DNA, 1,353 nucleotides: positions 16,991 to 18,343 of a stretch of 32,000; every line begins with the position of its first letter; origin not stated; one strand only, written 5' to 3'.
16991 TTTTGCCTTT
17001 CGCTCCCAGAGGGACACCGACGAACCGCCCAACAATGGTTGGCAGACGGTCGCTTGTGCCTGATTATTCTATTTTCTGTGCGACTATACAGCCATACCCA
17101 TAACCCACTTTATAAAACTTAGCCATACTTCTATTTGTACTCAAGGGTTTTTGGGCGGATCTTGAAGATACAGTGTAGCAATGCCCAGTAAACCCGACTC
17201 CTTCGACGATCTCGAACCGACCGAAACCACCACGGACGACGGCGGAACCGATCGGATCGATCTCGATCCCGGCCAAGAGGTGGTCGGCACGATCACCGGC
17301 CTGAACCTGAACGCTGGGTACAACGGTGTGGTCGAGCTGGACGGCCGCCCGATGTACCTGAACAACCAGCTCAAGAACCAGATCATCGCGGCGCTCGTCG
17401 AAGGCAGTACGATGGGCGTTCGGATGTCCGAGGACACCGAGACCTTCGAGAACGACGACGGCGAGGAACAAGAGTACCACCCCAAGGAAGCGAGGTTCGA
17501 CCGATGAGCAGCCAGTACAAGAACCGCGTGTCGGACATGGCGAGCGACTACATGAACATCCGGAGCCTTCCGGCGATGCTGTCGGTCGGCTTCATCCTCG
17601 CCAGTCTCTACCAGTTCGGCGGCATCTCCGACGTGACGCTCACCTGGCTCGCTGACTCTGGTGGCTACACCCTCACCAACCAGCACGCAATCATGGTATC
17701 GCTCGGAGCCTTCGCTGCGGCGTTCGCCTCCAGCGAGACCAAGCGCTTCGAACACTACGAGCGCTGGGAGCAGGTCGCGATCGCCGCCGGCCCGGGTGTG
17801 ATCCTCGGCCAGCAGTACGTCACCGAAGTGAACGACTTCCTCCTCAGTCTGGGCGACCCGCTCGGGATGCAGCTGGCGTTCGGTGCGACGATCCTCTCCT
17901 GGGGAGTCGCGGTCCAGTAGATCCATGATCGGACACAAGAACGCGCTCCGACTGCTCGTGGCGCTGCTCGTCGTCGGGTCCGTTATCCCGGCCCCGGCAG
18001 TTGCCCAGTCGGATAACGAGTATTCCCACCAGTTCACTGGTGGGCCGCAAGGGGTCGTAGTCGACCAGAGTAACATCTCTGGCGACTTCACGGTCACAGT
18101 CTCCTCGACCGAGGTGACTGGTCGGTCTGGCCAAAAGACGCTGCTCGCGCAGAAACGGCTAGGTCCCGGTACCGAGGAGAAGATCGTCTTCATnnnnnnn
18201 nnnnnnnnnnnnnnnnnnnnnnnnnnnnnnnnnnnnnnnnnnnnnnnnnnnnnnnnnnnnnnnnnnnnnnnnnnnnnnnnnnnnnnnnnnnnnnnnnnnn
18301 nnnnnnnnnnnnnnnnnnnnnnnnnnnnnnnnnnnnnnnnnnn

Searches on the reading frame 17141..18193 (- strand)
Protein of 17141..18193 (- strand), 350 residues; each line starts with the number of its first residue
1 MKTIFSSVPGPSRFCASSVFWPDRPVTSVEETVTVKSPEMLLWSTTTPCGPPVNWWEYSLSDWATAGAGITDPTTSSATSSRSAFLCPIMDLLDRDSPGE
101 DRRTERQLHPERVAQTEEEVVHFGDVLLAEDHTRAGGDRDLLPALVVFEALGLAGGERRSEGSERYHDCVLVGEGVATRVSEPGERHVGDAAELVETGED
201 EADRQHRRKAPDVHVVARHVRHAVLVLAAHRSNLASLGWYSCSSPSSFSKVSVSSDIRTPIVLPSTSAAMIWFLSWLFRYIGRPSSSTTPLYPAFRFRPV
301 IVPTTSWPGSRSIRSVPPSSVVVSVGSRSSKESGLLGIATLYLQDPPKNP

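Call 55: search_protein_families(library=pfam, proteins=[window:17141-18193:-], max_evalue=0.01)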
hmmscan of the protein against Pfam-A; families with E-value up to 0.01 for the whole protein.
window:17141-18193:- (350 aa): 1 family
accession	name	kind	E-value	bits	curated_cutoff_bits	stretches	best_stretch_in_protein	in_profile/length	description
PF15775.10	DUF4703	-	0.0019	18.6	27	1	203-272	70-136/186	Domain of unknown function (DUF4703)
